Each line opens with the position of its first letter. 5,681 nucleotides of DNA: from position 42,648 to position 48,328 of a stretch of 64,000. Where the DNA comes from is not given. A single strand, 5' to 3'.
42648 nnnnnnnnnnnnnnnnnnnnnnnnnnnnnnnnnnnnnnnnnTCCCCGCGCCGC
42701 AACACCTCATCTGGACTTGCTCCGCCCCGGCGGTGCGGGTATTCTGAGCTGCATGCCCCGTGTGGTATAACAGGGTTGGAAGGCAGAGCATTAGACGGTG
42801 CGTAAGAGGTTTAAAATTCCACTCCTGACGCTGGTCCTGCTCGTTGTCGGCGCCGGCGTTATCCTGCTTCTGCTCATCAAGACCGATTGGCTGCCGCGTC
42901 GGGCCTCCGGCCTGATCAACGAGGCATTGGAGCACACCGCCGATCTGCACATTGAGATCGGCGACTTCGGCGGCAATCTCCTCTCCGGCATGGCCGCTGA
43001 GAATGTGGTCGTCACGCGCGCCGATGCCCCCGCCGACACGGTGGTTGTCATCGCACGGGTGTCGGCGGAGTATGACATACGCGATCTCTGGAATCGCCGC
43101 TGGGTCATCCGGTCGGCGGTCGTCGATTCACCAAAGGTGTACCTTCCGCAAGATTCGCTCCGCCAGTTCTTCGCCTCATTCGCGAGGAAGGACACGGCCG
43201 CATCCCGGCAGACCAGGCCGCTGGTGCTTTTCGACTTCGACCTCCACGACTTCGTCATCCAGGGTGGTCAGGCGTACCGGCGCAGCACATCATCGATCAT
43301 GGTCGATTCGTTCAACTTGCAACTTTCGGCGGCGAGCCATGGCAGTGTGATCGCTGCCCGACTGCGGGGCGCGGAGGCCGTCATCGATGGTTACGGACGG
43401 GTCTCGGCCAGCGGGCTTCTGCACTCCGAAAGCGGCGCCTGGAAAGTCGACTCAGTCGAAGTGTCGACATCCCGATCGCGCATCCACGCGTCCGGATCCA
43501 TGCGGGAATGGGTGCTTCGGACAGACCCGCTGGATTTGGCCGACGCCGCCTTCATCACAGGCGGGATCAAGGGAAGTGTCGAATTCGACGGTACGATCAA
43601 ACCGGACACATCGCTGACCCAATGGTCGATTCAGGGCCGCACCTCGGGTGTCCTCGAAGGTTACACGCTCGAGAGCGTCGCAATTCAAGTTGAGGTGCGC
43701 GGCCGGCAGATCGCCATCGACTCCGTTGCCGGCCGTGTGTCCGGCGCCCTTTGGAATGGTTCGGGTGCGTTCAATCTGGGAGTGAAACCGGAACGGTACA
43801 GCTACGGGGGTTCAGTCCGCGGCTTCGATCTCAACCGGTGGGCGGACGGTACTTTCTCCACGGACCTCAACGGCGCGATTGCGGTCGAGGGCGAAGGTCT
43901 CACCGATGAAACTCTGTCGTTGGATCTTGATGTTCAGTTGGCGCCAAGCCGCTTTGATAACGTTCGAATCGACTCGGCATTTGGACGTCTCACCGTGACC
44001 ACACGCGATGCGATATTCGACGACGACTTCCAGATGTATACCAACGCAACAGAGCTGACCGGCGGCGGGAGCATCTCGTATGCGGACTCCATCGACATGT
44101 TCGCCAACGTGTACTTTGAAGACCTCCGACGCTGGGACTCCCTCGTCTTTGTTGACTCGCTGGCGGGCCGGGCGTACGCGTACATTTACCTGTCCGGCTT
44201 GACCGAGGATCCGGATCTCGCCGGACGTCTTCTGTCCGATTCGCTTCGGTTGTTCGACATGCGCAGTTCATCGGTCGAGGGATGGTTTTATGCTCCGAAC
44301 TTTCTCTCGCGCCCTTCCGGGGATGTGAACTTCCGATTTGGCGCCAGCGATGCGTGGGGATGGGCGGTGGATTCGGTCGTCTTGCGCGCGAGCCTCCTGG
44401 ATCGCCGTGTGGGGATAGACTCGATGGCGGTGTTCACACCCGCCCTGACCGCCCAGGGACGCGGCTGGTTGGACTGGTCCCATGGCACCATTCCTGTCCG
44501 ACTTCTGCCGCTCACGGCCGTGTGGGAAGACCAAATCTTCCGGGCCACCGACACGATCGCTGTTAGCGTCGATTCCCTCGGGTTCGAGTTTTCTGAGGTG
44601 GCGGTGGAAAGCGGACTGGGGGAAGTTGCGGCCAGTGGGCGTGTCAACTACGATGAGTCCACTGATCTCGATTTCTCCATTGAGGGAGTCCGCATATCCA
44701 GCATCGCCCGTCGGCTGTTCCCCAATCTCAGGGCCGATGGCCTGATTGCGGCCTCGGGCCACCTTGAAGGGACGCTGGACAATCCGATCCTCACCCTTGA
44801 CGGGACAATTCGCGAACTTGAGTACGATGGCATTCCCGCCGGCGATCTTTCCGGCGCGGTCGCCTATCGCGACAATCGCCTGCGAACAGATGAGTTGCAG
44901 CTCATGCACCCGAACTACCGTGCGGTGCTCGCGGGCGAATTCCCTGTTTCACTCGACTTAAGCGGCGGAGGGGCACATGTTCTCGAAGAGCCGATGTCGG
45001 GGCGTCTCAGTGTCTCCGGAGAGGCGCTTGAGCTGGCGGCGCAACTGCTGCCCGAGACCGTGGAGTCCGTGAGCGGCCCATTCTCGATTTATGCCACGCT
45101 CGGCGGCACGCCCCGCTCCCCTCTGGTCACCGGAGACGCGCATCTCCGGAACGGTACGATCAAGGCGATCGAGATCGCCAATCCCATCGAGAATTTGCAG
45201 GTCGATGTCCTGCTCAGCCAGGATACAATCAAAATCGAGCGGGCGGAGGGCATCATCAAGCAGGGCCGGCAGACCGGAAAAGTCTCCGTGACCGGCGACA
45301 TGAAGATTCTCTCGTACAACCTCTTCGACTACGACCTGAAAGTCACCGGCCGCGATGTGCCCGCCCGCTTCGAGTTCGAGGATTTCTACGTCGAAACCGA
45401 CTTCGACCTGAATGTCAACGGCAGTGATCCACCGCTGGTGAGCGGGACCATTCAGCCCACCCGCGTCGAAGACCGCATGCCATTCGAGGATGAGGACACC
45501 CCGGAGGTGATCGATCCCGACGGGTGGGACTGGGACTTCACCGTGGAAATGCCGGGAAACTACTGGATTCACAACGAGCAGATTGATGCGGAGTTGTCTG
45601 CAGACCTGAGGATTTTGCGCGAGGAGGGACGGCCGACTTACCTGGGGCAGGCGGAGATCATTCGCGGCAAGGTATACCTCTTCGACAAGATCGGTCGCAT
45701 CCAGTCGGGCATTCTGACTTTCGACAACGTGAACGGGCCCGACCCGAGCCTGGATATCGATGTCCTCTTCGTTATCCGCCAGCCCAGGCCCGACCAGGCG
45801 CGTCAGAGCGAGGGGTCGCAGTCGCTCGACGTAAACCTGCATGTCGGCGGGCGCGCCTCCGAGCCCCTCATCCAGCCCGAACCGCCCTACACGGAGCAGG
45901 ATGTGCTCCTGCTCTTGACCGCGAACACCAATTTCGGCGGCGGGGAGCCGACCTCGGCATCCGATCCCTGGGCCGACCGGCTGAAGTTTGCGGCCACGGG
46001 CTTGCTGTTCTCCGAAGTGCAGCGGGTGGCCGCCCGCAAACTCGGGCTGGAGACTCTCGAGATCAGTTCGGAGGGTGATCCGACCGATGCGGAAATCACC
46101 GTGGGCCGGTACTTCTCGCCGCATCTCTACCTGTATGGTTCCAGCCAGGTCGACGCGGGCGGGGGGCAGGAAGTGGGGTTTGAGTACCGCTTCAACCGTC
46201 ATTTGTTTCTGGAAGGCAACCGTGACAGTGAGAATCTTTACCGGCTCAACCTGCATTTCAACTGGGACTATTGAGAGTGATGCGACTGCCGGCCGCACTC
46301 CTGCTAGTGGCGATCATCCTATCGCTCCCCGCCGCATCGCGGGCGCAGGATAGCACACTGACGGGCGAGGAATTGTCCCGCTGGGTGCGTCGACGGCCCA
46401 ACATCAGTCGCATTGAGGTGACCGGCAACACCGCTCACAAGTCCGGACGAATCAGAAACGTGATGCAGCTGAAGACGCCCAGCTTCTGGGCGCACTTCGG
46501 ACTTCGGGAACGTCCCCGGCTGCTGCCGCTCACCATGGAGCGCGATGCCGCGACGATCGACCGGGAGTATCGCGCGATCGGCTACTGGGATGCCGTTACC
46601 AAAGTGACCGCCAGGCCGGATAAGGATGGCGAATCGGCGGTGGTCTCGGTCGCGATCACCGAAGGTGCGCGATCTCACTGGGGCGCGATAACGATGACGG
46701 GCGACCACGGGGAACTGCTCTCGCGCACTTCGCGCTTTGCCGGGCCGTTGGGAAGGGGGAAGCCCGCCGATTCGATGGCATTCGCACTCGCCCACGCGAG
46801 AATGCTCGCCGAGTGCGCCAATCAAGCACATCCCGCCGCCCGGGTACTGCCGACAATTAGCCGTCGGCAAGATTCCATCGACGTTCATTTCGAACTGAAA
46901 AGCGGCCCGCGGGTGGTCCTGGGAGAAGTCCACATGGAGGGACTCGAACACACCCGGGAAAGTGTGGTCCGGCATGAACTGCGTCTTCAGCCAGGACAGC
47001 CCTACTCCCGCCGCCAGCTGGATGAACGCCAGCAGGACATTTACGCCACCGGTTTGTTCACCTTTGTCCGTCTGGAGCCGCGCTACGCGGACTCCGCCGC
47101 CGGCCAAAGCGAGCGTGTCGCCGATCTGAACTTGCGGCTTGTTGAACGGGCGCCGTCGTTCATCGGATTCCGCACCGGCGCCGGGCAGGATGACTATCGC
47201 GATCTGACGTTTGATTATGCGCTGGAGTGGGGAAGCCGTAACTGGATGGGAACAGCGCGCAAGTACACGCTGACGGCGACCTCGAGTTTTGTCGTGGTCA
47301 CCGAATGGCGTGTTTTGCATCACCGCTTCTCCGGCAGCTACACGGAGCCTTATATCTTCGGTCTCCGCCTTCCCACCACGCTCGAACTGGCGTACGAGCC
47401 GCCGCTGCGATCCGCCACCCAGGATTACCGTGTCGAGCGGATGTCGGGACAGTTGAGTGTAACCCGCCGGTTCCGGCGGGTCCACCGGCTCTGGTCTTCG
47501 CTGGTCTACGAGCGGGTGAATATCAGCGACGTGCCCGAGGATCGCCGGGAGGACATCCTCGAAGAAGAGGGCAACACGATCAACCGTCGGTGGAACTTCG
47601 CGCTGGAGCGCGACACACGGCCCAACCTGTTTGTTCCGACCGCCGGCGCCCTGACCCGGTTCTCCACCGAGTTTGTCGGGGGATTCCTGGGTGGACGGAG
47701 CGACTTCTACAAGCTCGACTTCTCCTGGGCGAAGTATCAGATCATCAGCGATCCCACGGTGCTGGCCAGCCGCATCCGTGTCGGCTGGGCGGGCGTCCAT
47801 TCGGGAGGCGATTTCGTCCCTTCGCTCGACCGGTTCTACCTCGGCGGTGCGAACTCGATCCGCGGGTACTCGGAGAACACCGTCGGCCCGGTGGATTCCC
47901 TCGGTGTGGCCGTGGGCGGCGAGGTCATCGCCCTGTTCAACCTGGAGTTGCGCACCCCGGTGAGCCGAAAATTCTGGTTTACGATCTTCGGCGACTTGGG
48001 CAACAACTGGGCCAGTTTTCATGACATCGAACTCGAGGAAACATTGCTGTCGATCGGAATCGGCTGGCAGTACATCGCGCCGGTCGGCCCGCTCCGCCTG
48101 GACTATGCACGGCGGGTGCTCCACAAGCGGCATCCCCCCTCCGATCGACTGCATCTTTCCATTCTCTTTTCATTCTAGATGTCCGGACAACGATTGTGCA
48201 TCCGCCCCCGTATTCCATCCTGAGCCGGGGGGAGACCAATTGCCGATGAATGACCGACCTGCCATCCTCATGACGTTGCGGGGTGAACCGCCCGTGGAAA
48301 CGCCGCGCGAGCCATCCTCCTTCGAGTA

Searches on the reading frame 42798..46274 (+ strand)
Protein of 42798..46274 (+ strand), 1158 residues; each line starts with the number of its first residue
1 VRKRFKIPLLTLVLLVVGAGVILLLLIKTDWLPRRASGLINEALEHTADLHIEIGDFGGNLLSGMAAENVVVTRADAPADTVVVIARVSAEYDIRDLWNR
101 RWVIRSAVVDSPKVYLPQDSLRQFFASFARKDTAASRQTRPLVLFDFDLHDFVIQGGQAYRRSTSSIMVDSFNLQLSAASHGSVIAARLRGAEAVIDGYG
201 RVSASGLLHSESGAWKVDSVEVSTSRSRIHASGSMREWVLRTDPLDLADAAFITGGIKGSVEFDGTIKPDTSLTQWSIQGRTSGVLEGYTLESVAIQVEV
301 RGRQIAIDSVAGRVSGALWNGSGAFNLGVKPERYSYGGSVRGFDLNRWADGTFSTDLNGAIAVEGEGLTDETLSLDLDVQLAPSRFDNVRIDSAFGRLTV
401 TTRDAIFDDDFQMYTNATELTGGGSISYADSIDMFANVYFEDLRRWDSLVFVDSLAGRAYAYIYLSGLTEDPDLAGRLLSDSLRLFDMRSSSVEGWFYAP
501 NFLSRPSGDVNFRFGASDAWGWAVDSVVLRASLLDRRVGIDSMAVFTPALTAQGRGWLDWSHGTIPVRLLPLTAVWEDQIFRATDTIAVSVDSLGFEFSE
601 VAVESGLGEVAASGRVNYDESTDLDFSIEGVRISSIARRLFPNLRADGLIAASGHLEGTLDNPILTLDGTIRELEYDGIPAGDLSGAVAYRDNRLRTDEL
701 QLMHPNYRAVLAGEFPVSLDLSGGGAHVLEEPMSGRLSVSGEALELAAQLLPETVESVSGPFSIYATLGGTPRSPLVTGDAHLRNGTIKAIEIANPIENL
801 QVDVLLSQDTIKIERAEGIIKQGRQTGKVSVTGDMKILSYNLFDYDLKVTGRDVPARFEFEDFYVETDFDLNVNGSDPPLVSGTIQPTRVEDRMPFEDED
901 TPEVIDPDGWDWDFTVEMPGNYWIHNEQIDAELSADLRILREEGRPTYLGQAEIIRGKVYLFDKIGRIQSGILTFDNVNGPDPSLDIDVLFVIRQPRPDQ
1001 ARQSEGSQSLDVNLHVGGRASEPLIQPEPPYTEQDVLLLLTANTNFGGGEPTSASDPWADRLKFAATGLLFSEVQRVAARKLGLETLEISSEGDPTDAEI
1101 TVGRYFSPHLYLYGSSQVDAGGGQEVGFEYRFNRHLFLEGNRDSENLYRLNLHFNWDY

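Call 48: search_protein_families(library=pfam, proteins=[window:42798-46274:+], max_evalue=0.001)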
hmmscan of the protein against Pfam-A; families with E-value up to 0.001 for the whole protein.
window:42798-46274:+ (1158 aa): 3 families
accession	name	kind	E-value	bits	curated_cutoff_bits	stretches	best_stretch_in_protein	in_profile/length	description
PF04357.19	TamB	-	5e-35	121.9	22.4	1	824-1158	8-381/381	TamB, inner membrane protein subunit of TAM complex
PF13116.12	YhdP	-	0.0001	20.8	46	1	9-202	13-202/1224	YhdP protein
PF05359.17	DUF748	-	0.00019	20.1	50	1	13-158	17-163/1037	Domain of Unknown Function (DUF748)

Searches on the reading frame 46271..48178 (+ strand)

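Call 48: search_protein_families(library=pfam, proteins=[window:46271-48178:+], max_evalue=0.001)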
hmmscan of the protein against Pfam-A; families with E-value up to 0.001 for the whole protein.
window:46271-48178:+ (635 aa): 2 families
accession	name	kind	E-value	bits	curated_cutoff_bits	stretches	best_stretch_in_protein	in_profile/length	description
PF01103.29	Omp85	-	6.4e-49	167.7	24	1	324-631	1-321/325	Omp85 superfamily domain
PF07244.20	POTRA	-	4.6e-14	53.3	21.3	2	216-278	2-64/79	Surface antigen variable number repeat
